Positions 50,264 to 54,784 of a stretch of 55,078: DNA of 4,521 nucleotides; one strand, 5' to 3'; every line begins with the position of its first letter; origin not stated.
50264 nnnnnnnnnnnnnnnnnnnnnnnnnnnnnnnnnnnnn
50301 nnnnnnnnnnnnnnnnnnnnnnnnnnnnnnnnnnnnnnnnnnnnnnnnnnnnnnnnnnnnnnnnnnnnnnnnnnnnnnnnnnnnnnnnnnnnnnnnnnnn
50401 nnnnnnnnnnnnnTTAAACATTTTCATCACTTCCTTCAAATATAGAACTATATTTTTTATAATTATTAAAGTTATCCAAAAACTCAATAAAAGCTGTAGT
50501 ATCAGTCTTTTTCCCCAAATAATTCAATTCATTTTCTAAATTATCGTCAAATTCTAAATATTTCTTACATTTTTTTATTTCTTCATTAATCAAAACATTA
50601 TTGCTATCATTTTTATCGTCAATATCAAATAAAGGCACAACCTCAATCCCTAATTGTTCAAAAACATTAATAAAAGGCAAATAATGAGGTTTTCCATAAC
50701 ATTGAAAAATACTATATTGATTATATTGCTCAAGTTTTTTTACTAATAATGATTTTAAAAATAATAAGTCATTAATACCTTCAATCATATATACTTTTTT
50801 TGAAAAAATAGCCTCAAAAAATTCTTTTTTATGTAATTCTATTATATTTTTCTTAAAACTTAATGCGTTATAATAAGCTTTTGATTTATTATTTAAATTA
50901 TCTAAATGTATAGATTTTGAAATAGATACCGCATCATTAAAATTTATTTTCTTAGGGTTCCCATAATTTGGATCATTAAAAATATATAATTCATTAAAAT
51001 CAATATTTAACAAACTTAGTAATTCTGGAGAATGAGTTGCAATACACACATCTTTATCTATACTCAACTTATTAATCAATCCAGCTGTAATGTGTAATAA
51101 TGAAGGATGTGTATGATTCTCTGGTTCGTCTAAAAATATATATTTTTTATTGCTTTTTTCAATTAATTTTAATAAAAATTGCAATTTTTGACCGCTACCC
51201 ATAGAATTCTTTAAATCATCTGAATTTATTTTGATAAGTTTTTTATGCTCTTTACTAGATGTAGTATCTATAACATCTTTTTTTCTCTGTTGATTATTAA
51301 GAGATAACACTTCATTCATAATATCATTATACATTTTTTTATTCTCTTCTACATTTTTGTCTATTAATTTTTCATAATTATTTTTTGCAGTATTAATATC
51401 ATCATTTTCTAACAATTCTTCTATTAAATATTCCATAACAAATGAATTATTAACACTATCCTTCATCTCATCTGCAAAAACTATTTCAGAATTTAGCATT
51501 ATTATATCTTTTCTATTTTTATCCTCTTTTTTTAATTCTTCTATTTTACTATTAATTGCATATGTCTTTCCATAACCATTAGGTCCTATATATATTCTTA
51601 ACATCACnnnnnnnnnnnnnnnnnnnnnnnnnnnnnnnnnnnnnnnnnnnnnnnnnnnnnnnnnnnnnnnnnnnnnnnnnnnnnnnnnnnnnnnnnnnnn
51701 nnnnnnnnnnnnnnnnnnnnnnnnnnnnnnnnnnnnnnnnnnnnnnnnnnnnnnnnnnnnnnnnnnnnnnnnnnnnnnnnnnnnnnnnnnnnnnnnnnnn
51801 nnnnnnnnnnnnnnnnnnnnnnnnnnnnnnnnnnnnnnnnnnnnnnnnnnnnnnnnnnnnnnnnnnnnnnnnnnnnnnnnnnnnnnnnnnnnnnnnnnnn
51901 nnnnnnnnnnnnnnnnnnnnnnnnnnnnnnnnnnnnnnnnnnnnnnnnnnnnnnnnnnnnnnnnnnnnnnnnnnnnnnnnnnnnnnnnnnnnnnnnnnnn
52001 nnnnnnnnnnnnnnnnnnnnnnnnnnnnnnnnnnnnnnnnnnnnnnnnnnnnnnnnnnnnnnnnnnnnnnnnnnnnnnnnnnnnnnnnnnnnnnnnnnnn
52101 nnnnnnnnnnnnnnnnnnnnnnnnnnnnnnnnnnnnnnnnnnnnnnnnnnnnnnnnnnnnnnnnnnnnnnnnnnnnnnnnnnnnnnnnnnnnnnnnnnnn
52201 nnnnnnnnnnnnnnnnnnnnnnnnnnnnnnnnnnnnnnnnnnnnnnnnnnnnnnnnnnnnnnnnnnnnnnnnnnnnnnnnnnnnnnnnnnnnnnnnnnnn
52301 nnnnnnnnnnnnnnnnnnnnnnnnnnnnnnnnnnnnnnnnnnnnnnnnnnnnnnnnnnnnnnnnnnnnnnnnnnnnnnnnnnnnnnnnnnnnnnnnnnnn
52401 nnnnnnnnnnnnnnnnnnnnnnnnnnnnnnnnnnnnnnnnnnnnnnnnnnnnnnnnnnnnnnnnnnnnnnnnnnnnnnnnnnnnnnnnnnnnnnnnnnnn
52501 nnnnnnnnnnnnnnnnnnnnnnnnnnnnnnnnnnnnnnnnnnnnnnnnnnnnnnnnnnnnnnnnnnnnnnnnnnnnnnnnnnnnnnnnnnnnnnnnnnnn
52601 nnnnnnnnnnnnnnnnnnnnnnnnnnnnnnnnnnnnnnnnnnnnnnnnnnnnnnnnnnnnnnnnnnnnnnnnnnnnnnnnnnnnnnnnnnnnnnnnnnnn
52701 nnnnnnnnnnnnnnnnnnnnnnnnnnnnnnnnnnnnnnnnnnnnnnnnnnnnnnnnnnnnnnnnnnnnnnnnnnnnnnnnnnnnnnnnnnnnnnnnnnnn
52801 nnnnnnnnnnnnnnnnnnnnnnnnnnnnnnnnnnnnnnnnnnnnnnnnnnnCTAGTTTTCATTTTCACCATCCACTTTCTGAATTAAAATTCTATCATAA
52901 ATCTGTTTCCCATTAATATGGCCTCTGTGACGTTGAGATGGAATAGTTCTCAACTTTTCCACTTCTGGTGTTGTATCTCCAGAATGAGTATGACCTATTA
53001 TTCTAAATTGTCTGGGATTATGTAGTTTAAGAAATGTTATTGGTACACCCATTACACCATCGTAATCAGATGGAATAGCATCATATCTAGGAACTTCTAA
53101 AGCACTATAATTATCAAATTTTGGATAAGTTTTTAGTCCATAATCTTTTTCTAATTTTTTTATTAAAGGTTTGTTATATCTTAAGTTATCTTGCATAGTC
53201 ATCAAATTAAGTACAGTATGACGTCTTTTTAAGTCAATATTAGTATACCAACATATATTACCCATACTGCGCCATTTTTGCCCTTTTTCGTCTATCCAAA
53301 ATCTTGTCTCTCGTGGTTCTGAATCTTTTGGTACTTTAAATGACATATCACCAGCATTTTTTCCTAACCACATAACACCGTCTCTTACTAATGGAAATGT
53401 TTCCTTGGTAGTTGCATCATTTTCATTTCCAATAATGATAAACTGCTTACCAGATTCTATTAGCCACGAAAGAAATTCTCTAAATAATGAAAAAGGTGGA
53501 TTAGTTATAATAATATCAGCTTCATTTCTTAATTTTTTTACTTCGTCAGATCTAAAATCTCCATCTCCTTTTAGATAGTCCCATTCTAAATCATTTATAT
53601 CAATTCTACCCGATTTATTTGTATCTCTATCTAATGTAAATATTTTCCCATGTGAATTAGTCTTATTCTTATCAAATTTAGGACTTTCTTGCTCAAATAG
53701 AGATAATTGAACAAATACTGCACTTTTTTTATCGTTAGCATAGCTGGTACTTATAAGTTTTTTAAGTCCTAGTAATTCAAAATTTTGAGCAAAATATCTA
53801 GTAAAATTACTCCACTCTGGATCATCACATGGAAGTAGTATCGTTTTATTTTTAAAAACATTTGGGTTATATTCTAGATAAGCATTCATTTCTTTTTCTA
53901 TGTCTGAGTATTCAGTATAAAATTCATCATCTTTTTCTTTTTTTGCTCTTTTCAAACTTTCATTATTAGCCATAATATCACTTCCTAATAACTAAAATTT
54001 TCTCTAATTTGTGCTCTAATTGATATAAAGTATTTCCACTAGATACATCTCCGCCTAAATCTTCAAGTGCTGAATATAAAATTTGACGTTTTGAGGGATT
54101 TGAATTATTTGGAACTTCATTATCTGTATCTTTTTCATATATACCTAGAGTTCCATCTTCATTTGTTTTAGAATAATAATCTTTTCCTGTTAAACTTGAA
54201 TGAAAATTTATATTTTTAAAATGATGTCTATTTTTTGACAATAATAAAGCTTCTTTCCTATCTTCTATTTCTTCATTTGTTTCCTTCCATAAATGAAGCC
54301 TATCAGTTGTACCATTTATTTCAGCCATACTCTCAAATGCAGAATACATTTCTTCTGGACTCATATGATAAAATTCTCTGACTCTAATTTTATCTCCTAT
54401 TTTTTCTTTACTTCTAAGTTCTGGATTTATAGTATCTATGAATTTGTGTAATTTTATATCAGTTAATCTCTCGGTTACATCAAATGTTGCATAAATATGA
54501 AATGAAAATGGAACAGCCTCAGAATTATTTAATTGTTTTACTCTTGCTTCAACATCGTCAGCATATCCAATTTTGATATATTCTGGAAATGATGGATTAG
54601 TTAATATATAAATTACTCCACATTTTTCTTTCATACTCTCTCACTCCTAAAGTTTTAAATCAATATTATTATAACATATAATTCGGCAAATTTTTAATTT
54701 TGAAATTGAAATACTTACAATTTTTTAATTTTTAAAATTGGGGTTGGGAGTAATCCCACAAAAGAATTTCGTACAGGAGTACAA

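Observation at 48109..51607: A two-gene operon pairing an OLD-like ATPase/Toprim protein with a Mrr-nuclease/STAND-like NTPase: a candidate uncharacterised defence system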

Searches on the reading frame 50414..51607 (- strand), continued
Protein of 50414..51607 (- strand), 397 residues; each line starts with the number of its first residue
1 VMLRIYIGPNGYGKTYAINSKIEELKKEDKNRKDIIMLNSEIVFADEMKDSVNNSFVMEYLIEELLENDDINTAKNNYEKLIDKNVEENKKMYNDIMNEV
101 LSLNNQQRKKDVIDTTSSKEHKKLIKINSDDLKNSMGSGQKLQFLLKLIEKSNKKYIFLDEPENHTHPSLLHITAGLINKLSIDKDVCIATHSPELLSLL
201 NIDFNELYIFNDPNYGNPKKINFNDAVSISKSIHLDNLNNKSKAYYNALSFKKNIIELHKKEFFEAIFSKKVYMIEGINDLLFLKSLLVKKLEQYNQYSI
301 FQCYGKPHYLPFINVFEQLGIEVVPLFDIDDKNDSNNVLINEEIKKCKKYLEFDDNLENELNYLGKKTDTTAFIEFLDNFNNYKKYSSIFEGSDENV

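Call 45: search_protein_families(library=pfam, proteins=[L086:1493-2839:+, L086:2905-3885:+, L083:3861-4874:+, L083:3067-3837:+, L088:3710-4924:+, L084:524-1366:+, L084:2930-4470:+, L091:4405-4896:+, L104:4080-4940:+, L104:1055-4051:+], max_evalue=0.0001)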
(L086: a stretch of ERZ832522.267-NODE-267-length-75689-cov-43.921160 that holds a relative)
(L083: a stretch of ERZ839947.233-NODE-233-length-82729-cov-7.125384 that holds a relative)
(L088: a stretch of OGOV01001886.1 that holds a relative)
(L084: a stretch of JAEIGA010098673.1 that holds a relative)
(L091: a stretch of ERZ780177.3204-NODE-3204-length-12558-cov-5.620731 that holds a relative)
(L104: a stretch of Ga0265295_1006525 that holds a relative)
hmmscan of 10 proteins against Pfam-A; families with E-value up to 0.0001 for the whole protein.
L086:1493-2839:+ (448 aa): 2 families
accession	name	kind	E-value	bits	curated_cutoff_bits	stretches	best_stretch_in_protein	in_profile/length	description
PF01076.25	Mob_Pre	-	7.3e-12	46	25.5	1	44-213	16-166/196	Plasmid recombination enzyme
PF18595.6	Nuf2_DHR10-like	-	8.5e-05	23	28.4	0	320-407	23-106/117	Nuf2, DHR10-like domain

L086:2905-3885:+ (326 aa): 0 families

L083:3861-4874:+ (337 aa): 5 families
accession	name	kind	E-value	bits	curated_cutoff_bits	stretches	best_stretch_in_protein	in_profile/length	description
PF21360.3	PylC-like_N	-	3.2e-29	101.4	27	1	3-99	1-96/96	PylC-like, N-terminal domain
PF02655.19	ATP-grasp_3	-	2.4e-14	54.2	23.2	1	109-288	1-159/160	ATP-grasp domain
PF15632.11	ATPgrasp_Ter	-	1.5e-13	51.1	29.1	1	199-314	5-113/131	ATP-grasp in the biosynthetic pathway with Ter operon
PF13535.11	ATP-grasp_4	-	1.1e-09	38.6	27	1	145-230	1-86/160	ATP-grasp domain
PF08443.16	RimK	-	6.3e-08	32.9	21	1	110-304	2-184/188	RimK-like ATP-grasp domain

L083:3067-3837:+ (256 aa): 1 family
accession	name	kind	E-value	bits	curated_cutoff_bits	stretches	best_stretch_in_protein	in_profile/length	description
PF00551.24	Formyl_trans_N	-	7.7e-21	75.1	26.1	1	65-179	67-181/181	Formyl transferase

L088:3710-4924:+ (404 aa): 0 families

L084:524-1366:+ (280 aa): 1 family
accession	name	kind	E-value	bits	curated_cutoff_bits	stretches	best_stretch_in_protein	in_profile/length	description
PF01541.30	GIY-YIG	-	2.1e-05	25.2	22.6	0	158-191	3-36/78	GIY-YIG catalytic domain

L084:2930-4470:+ (513 aa): 0 families

L091:4405-4896:+ (163 aa): 0 families

L104:4080-4940:+ (286 aa): 1 family
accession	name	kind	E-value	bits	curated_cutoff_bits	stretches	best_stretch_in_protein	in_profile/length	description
PF13289.12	SIR2_2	-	3.1e-09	37.5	24.5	1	93-216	3-95/141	SIR2-like domain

L104:1055-4051:+ (998 aa): 3 families
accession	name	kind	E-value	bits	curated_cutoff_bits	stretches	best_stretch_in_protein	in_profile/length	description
PF19778.5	RE_endonuc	-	2.3e-37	127.5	23.4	1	887-993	1-107/108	Endonuclease domain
PF04851.21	ResIII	-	8e-15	55.6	22.5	1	86-264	15-162/164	Type III restriction enzyme, res subunit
PF00270.35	DEAD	-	4.4e-08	33.5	26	1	93-264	13-160/167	DEAD/DEAH box helicase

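Call 46: predict_structure(alignment_id=A2)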
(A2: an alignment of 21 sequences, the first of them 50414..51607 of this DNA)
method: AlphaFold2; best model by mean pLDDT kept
length: 397 residues; sequences in the alignment: 21
mean_pLDDT: 85.7   pTM: 0.79
mean pLDDT of the five models: 85.7, 83.8, 82.8, 80.9, 80.3
residues with pLDDT >= 90: 199; 70-90: 159; 50-70: 24; < 50: 15
segments of 3 or more residues with pLDDT < 50: 44-53, 393-397
pLDDT, mean of each block of 10 residues (from residue 1): 86 86 90 85 45 58 78 80 85 88 87 71 62 76 89 92 88 96 95 94 94 83 93 88 95 96 93 94 94 91 92 95 92 87 92 89 89 94 88 45
secondary structure, 60 per line:
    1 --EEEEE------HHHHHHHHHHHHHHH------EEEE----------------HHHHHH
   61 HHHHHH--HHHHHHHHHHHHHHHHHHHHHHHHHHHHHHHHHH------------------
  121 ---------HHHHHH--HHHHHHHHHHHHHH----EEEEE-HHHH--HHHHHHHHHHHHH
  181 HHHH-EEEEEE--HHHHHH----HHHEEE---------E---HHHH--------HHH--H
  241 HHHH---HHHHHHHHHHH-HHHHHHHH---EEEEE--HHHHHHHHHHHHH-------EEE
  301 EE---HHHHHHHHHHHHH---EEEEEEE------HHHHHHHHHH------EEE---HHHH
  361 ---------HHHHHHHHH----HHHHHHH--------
elements in order: E3-7 H14-28 E35-38 H55-66 H69-102 H130-135 H138-151 E156-160 H162-165 H168-184 E186-191 H194-199 E207-209 H223-226 H240-244 H248-258 H260-267 E271-275 H278-290 E298-302 H306-318 E322-328 H335-344 E351-353 H357-360 H370-378 H383-389

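Call 50: fold_search(model_id=the predicted structure, library=pdb)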
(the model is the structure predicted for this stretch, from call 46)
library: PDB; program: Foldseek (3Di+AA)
matches with E <= 10: 1561; with E <= 0.001: 21
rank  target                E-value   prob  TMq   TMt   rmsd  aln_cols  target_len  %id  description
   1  8u7i_A                6.1e-08  1.00  0.37  0.25  11.3       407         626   16  Structure of the phage immune evasion protein Gad1 bound to the Gabija GajAB complex (released 2023-11-22)
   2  8x5i_B                1.2e-07  1.00  0.43  0.32  11.6       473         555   16  Structure of ATP/Mg2+ bound Gabija GajA (released 2024-02-28)
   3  8sm3_A                1.4e-07  1.00  0.46  0.35  10.8       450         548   16  Structure of Bacillus cereus VD045 Gabija GajA-GajB Complex (released 2023-11-22)
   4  6p74                  1.5e-07  1.00  0.45  0.36  10.9       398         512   16  OLD nuclease from Thermus Scotoductus (released 2020-01-29)
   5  8x5i_D                4.9e-07  1.00  0.35  0.26  14.9       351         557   15  Structure of ATP/Mg2+ bound Gabija GajA (released 2024-02-28)
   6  9lpa_B                6.2e-07  1.00  0.37  0.22  16.6       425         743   15  The cryo-EM structure of retron Eco8 in an active state (released 2025-11-19)
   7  8tk0_A                8.1e-07  1.00  0.38  0.34   7.4       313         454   16  Structure of Gabija AB complex (released 2024-04-24)
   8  8x5i_C                1.3e-06  1.00  0.38  0.33   7.4       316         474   17  Structure of ATP/Mg2+ bound Gabija GajA (released 2024-02-28)
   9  8jqb_A                1.3e-06  1.00  0.39  0.34   7.5       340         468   15  Structure of Gabija GajA-GajB 4:4 Complex (released 2024-02-28)
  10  8jq9_A                1.8e-06  1.00  0.37  0.33   7.4       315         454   17  Structure of Gabija GajA (released 2024-02-28)
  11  9lp9_B                1.8e-06  1.00  0.42  0.25  14.8       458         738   14  The cryo-EM structure of retron Eco8 in a standby state (released 2025-11-19)
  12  9x94_F                2.5e-06  1.00  0.37  0.22   9.4       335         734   16  Apo Retron-Eco8 complex (released 2026-03-18)
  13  8tjy_A                3.8e-06  1.00  0.41  0.35   8.2       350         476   15  Structure of Gabija AB complex (released 2024-04-24)
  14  9p4j_A                4.0e-06  1.00  0.31  0.18  14.2       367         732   17  The structure of Retron Eco8 in Apo state (released 2025-11-12)
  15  8wy5_A                4.3e-06  1.00  0.35  0.32   7.6       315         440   16  Structure of Gabija GajA in complex with DNA (released 2024-02-28)
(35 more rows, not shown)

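Call 74: find_encoding_contigs(protein=P0189, flank=5000, max_places=4)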
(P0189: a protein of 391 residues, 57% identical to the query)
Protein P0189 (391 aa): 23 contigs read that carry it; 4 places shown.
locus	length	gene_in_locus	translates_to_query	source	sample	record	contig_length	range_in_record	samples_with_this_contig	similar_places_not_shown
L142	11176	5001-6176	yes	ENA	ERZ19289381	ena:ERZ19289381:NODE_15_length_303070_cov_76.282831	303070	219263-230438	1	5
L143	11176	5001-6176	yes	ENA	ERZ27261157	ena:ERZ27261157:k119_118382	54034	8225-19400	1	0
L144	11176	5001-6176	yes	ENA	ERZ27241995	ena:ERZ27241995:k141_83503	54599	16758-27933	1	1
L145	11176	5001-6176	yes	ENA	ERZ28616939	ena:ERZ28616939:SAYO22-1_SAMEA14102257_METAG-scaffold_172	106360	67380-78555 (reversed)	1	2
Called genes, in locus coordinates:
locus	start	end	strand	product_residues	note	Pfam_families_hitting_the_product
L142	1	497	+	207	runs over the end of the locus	-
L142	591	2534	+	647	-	PF01751:Toprim, PF01131:Topoisom_bac, PF01396:Zn_ribbon_Top1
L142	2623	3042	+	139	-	-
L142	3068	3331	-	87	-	PF18905:DUF5661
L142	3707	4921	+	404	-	-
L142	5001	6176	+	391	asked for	PF13304:AAA_21 (weak), PF13175:AAA_15 (weak), PF20469:OLD-like_TOPRIM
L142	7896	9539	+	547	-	PF01943:Polysacc_synt, PF01554:MatE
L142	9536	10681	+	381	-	PF13439:Glyco_transf_4 (weak), PF00534:Glycos_transf_1, PF13692:Glyco_trans_1_4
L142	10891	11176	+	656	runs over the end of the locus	PF17191:RecG_wedge, PF04851:ResIII, PF00270:DEAD, PF22590:Cas3-like_C_2 (faint), PF00271:Helicase_C, PF19833:RecG_dom3_C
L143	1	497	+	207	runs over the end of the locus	-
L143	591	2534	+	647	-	PF01751:Toprim, PF01131:Topoisom_bac, PF01396:Zn_ribbon_Top1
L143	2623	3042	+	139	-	-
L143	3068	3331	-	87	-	PF18905:DUF5661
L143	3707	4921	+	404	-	-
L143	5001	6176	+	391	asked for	PF13304:AAA_21 (weak), PF13175:AAA_15 (weak), PF20469:OLD-like_TOPRIM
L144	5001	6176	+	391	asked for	PF13304:AAA_21 (weak), PF13175:AAA_15 (weak), PF20469:OLD-like_TOPRIM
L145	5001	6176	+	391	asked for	PF13304:AAA_21 (weak), PF13175:AAA_15 (weak), PF20469:OLD-like_TOPRIM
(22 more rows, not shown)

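Call 77: find_related_loci(query=A2, collection=viral_contigs, flank=6000)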
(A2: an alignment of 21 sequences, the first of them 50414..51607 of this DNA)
Query A2 (397 aa) in viral_contigs; peptide patterns used: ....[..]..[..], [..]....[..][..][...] (x = any residue, [..] = any of these).
90 stretches matched a pattern; 2 encode a relative of the query (tblastn E <= 1e-3); 2 distinct loci.
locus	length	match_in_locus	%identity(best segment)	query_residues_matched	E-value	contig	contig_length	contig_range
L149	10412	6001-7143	40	1-379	4e-82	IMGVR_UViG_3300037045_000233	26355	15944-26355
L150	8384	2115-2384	31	109-193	3e-6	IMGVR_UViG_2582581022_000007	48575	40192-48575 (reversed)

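Call 79: search_protein_families(library=pfam, proteins=[L149:5080-5940:+, L149:2055-5054:+, L142:3707-4921:+], max_evalue=0.001)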
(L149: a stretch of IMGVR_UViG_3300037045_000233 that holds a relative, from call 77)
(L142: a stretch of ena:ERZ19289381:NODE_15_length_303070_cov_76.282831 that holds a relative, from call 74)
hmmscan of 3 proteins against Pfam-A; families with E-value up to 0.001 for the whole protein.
L149:5080-5940:+ (286 aa): 1 family
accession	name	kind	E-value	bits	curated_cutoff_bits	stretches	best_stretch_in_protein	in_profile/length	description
PF13289.12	SIR2_2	-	1.3e-09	38.7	24.5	1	93-266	3-140/141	SIR2-like domain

L149:2055-5054:+ (999 aa): 3 families
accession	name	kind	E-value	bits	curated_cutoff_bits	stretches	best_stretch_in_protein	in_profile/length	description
PF19778.5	RE_endonuc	-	2.8e-37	127.3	23.4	1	887-993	1-107/108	Endonuclease domain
PF04851.21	ResIII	-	3.1e-14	53.7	22.5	1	86-264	15-162/164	Type III restriction enzyme, res subunit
PF00270.35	DEAD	-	4.3e-08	33.5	26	1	93-264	13-160/167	DEAD/DEAH box helicase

L142:3707-4921:+ (404 aa): 0 families

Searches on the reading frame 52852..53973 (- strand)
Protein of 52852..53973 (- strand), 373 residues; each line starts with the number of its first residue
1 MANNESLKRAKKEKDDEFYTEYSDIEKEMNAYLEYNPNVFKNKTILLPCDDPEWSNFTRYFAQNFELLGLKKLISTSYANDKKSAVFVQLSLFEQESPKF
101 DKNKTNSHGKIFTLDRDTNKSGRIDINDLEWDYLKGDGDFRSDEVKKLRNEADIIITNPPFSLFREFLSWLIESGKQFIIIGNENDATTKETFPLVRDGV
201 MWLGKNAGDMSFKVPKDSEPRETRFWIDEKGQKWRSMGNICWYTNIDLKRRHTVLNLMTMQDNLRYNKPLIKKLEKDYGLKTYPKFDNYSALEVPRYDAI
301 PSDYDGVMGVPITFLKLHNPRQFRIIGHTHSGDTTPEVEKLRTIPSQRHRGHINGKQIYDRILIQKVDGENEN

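Call 3: search_protein_families(library=pfam, proteins=[window:52852-53973:-], max_evalue=0.01)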
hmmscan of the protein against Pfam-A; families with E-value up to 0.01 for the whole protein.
window:52852-53973:- (373 aa): 1 family
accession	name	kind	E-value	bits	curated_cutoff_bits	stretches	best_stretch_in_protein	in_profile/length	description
PF13651.11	EcoRI_methylase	-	5.9e-123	411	26.4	1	7-366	2-344/345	Adenine-specific methyltransferase EcoRI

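Call 4: search_protein_families(library=padloc, proteins=[window:52852-53973:-], max_evalue=0.01)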
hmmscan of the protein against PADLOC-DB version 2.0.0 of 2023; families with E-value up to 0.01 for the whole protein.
window:52852-53973:- (373 aa): 2 families
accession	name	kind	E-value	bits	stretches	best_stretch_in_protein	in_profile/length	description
PDLC03297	MTase_II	-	3.6e-98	327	1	2-366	5-327/332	Type II methyltransferase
PDLC03570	REase_II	-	0.0077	13.1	0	174-228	151-205/491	Type II restriction enzyme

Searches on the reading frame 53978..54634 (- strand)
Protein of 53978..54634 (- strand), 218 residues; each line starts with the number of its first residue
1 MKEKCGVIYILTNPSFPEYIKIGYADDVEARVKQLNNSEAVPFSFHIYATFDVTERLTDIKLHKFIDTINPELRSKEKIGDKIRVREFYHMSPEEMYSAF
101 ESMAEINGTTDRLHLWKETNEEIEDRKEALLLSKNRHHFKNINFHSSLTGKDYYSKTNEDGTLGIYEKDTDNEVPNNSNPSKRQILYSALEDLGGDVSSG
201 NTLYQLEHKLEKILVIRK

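Call 3: search_protein_families(library=pfam, proteins=[window:53978-54634:-], max_evalue=0.01)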
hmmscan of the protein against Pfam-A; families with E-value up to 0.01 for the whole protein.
window:53978-54634:- (218 aa): 2 families
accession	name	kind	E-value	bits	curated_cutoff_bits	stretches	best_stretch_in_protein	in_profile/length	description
PF10544.15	T5orf172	-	2.1e-11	44.6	20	1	6-102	1-99/101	T5orf172 domain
PF13455.12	MUG113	-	1.9e-07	32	22.3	1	21-101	2-71/73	Meiotically up-regulated gene 113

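Call 4: search_protein_families(library=padloc, proteins=[window:53978-54634:-], max_evalue=0.01)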
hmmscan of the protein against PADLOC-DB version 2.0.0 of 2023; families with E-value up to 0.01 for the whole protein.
window:53978-54634:- (218 aa): 4 families
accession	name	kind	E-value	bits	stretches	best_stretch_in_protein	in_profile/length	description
PDLC05043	PDC-S57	-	7.5e-56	187.2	1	4-145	3-145/221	-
PDLC05041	PDC-S57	-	4.1e-22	76.8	1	1-146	1-132/212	-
PDLC05042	PDC-S57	-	9.2e-12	43.1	1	4-156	6-151/245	-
PDLC00580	JetC3|JetC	-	0.00034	17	1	85-160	163-235/1068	DUF3584 domain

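Call 7: search_protein_families(library=ncbifam, proteins=[window:53978-54634:-], max_evalue=0.01)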
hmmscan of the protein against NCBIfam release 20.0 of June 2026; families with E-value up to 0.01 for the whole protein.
window:53978-54634:- (218 aa): 0 families
